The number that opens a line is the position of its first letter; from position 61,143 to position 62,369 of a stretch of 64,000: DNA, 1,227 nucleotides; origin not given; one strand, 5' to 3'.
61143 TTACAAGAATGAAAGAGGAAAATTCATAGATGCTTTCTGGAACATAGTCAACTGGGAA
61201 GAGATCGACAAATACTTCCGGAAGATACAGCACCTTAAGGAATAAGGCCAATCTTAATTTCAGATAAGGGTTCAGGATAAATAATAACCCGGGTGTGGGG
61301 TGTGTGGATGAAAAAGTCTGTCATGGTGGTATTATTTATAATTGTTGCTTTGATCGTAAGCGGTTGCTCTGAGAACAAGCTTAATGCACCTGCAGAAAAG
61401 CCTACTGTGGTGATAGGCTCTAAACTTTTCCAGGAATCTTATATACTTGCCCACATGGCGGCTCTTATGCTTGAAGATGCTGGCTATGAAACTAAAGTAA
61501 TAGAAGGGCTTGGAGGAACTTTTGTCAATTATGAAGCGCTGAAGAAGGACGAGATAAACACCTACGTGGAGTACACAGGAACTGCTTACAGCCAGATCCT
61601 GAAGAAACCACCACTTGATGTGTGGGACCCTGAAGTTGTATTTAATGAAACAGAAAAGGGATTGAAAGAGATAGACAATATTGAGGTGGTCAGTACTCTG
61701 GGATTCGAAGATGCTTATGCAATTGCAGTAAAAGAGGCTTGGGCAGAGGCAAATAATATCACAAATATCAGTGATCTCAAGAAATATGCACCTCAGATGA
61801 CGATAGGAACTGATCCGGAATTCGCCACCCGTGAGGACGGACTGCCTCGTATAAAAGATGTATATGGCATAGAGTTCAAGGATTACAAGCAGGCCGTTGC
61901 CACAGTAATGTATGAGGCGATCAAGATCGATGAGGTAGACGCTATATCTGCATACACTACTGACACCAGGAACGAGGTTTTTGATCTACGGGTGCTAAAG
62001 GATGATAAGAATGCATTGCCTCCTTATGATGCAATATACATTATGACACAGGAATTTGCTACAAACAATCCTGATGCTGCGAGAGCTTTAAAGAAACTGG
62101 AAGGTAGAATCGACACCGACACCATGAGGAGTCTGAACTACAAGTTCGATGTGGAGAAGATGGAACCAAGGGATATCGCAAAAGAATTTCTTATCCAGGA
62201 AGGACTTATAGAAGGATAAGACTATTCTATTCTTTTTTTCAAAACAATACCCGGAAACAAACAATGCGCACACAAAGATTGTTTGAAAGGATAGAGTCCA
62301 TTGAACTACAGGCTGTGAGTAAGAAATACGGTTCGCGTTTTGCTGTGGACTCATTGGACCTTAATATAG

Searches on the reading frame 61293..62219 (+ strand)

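Call 99: search_protein_families(library=pfam, proteins=[window:61293-62219:+], max_evalue=0.0001)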
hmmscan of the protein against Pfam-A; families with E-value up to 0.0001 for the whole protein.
window:61293-62219:+ (308 aa): 1 family
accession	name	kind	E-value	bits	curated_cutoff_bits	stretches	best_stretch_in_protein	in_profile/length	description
PF04069.17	OpuAC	-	3.8e-62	210.6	21.2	1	38-301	2-256/257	Substrate binding domain of ABC-type glycine betaine transport system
